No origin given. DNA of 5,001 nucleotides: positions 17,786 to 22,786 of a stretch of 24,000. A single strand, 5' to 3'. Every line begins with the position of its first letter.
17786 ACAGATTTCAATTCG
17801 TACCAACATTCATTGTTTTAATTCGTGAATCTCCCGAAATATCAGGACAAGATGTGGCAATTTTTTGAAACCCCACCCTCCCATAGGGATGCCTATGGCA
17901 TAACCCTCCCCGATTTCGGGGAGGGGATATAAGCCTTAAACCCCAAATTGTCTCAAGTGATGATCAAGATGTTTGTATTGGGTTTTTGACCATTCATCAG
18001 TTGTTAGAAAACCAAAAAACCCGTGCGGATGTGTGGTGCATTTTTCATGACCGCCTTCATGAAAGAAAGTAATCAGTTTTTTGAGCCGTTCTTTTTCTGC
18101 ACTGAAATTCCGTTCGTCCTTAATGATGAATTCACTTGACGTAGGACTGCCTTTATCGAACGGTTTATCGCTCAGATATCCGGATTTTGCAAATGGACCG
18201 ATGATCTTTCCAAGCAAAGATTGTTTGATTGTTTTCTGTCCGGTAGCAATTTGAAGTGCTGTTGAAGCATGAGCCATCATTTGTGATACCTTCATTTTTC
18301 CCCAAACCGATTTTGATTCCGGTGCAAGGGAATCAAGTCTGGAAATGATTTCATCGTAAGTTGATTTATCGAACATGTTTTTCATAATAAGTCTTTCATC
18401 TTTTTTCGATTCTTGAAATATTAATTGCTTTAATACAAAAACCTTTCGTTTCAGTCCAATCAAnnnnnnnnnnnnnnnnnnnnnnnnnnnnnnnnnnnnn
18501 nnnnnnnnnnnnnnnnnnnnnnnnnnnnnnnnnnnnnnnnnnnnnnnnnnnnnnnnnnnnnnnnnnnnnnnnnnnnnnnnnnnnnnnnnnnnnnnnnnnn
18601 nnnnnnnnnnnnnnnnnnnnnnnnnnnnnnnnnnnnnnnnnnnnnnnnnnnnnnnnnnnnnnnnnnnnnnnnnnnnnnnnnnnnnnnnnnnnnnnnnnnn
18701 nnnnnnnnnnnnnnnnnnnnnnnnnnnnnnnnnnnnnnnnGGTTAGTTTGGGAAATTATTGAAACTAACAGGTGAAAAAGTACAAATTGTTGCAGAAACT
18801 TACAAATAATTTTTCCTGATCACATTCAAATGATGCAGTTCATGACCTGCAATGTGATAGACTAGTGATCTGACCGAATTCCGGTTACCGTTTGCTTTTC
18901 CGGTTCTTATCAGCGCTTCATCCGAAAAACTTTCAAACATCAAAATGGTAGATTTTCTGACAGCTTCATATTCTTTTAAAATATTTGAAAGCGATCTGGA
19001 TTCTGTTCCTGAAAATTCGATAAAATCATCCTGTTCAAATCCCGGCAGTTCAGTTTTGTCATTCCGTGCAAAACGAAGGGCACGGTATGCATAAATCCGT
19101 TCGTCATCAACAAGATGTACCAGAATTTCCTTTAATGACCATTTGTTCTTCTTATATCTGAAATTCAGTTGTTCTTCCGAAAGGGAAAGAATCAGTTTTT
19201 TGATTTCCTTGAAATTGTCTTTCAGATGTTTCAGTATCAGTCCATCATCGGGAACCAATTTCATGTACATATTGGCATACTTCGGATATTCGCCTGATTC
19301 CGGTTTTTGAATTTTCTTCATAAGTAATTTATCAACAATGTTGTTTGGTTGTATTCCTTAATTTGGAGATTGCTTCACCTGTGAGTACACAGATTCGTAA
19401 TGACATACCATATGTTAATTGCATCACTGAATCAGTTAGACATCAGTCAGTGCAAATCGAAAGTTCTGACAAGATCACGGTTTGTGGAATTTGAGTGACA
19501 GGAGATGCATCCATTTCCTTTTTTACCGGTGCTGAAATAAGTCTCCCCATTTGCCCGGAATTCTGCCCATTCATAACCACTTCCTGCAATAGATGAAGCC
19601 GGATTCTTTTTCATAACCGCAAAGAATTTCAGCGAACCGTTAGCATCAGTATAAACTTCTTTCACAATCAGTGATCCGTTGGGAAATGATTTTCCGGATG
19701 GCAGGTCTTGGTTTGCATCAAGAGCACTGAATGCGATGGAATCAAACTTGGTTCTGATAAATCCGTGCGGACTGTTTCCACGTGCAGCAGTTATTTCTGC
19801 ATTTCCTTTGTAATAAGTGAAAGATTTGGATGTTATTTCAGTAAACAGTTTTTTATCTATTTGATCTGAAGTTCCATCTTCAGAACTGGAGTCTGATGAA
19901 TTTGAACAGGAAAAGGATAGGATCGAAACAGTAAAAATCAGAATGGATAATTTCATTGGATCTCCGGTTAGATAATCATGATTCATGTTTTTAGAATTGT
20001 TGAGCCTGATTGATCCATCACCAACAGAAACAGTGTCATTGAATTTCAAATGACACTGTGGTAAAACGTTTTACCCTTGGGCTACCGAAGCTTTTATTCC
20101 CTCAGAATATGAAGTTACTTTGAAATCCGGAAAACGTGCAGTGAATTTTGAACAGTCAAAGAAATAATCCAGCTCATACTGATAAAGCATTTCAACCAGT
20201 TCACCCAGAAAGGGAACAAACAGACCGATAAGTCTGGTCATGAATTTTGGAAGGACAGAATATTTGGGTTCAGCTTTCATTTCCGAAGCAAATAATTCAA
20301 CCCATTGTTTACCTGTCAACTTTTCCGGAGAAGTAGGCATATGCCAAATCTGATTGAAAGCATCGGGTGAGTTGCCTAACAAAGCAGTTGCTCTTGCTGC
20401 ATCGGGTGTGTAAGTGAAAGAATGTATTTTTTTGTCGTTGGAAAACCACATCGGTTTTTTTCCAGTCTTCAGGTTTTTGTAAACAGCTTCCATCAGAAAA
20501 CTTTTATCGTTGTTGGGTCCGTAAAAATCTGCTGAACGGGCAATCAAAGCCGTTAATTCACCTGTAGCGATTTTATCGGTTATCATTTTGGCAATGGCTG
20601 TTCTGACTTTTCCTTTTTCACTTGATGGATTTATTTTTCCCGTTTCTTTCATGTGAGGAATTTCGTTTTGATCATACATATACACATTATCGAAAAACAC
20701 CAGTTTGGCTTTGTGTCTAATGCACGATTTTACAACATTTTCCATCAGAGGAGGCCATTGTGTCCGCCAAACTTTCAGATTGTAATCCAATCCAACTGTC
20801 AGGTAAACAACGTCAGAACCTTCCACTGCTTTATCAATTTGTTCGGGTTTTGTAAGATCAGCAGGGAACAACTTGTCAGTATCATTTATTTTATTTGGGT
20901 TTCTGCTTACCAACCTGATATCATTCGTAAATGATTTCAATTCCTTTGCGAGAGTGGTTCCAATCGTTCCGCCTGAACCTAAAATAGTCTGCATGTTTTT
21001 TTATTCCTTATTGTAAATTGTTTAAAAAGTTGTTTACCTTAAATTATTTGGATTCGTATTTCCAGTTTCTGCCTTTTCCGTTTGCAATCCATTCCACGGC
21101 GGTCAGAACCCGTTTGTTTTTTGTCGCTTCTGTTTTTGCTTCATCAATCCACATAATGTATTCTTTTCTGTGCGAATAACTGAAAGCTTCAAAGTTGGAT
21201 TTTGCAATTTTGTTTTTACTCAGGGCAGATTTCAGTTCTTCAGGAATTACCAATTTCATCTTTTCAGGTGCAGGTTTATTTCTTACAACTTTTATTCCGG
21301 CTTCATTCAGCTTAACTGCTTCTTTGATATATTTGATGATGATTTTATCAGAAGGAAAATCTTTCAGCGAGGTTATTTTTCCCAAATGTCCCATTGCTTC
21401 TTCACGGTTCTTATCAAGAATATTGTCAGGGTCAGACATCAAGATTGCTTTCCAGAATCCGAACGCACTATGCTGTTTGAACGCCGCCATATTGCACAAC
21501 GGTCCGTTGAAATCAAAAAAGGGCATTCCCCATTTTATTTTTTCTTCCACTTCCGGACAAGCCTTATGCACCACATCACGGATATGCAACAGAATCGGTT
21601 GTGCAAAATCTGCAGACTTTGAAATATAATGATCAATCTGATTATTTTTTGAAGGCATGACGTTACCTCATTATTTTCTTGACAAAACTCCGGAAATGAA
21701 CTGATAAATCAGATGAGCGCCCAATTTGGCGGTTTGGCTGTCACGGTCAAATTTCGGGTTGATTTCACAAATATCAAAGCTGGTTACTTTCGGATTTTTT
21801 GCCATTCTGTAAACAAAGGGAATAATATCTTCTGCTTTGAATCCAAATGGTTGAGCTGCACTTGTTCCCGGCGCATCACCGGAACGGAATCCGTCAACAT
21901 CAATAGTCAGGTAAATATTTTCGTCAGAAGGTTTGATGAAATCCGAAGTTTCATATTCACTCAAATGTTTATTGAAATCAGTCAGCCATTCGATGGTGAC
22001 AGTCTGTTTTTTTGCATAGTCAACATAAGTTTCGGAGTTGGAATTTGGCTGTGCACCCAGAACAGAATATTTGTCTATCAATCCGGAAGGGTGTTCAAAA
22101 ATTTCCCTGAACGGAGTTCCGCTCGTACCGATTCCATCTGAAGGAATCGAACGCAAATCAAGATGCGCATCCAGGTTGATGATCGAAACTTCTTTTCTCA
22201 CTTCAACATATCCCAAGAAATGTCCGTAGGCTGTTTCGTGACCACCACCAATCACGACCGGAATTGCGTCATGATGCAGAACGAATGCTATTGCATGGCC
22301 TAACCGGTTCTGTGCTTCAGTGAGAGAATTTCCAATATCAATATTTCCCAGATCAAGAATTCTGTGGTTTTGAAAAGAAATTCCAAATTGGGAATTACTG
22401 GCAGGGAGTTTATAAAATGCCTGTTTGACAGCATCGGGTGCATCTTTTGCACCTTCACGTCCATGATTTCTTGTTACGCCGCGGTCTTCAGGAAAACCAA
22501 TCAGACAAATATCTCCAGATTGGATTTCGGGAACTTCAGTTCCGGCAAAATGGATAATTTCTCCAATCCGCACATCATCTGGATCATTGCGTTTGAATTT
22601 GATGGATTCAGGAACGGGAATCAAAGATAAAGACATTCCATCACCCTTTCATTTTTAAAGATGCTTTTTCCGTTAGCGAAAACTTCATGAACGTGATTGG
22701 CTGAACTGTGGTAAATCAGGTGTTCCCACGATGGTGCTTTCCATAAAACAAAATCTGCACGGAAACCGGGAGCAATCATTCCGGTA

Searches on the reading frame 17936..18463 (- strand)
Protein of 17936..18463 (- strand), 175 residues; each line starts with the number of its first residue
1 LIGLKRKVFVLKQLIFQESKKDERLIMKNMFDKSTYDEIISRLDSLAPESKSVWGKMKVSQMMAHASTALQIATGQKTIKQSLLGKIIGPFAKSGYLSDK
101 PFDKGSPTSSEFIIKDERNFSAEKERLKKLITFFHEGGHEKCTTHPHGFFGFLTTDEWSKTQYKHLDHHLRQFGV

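Call 99: search_protein_families(library=pfam, proteins=[window:17936-18463:-], max_evalue=0.001)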
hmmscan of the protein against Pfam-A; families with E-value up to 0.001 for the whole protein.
window:17936-18463:- (175 aa): 1 family
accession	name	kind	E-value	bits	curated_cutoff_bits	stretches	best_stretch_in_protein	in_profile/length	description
PF07606.16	DUF1569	-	1.3e-07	32.3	21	1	36-173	12-149/152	Protein of unknown function (DUF1569)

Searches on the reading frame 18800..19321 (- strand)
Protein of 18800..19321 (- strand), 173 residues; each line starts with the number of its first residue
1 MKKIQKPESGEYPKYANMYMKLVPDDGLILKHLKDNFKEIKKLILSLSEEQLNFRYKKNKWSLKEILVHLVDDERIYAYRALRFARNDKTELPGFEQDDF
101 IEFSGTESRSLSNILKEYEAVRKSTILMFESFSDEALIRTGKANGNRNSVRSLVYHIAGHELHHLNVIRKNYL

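Call 99: search_protein_families(library=pfam, proteins=[window:18800-19321:-], max_evalue=0.001)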
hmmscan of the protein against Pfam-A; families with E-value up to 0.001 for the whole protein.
window:18800-19321:- (173 aa): 3 families
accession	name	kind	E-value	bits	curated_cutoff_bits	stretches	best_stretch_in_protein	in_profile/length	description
PF12867.12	DinB_2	-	7.2e-19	68.9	24.8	1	38-168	7-128/128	DinB superfamily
PF05163.17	DinB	-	8.3e-11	42.6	23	1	28-164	7-134/165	DinB family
PF04978.18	MST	-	8e-09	36.6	27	1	31-164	4-136/149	Mycothiol-S-transferase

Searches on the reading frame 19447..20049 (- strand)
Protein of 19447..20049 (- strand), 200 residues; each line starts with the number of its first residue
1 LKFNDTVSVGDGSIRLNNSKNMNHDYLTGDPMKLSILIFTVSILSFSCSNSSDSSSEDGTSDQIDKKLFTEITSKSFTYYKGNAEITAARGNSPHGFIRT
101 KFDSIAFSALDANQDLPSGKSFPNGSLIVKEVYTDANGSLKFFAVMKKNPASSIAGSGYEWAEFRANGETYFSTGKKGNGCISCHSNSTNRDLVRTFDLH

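Call 99: search_protein_families(library=pfam, proteins=[window:19447-20049:-], max_evalue=0.001)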
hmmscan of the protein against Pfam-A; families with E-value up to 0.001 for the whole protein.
window:19447-20049:- (200 aa): 1 family
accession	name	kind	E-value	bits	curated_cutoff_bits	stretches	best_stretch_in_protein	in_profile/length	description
PF16694.10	Cytochrome_P460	-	2.4e-09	38.1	27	1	113-194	32-123/125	Cytochrome P460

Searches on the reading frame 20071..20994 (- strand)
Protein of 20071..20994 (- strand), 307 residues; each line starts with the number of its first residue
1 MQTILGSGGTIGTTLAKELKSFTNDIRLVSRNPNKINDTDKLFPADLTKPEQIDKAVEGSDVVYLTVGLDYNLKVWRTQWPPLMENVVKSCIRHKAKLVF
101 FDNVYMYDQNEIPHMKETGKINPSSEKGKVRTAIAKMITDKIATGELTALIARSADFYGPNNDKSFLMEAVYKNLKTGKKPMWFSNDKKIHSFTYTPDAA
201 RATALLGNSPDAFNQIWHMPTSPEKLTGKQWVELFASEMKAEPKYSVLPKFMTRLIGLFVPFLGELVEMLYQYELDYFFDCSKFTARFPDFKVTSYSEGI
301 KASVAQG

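Call 99: search_protein_families(library=pfam, proteins=[window:20071-20994:-], max_evalue=0.001)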
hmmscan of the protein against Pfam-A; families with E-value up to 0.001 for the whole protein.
window:20071-20994:- (307 aa): 5 families
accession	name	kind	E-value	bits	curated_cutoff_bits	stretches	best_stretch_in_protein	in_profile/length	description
PF01370.27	Epimerase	-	1.9e-15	57.4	20.9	1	4-212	3-230/240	NAD dependent epimerase/dehydratase family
PF13460.12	NAD_binding_10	-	9.9e-09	35.8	27.2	1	6-97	1-91/184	NAD(P)H-binding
PF04321.23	RmlD_sub_bind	-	2e-06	27.5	27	1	85-221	83-214/287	RmlD substrate binding domain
PF05368.20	NmrA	-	6.3e-06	26.4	27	1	3-260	6-252/298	NmrA-like family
PF01073.25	3Beta_HSD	-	0.00012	21.6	22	0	4-202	2-224/280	3-beta hydroxysteroid dehydrogenase/isomerase family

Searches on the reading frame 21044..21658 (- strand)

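Call 99: search_protein_families(library=pfam, proteins=[window:21044-21658:-], max_evalue=0.001)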
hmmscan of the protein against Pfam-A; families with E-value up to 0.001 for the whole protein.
window:21044-21658:- (204 aa): 3 families
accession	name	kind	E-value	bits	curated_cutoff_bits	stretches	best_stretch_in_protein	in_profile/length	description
PF13376.11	OmdA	-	2.6e-20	72.6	25.6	1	136-194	2-60/60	Bacteriocin-protection, YdeI or OmpD-Associated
PF08818.16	DUF1801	-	1.3e-18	67.5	27.2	1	20-115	2-85/85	Domain of unknown function (DU1801)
PF18899.5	DUF5655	-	2.4e-13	50.5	24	1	8-117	1-108/109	Domain of unknown function (DUF5655)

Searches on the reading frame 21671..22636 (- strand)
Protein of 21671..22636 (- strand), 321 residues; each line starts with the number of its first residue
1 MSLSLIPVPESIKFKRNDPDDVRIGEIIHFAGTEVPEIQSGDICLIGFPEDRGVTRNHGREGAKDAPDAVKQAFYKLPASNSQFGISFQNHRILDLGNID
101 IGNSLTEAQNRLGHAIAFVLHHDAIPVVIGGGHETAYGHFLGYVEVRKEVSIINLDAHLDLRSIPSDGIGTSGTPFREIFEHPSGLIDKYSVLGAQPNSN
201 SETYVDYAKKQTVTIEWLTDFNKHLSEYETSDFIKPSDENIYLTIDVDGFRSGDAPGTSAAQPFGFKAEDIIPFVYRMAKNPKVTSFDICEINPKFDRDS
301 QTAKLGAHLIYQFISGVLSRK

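Call 99: search_protein_families(library=pfam, proteins=[window:21671-22636:-], max_evalue=0.001)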
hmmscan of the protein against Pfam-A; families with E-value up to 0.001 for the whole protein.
window:21671-22636:- (321 aa): 1 family
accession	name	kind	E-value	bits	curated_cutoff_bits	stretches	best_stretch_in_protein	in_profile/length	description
PF00491.26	Arginase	-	3.4e-51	174.8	22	1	42-313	2-277/280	Arginase family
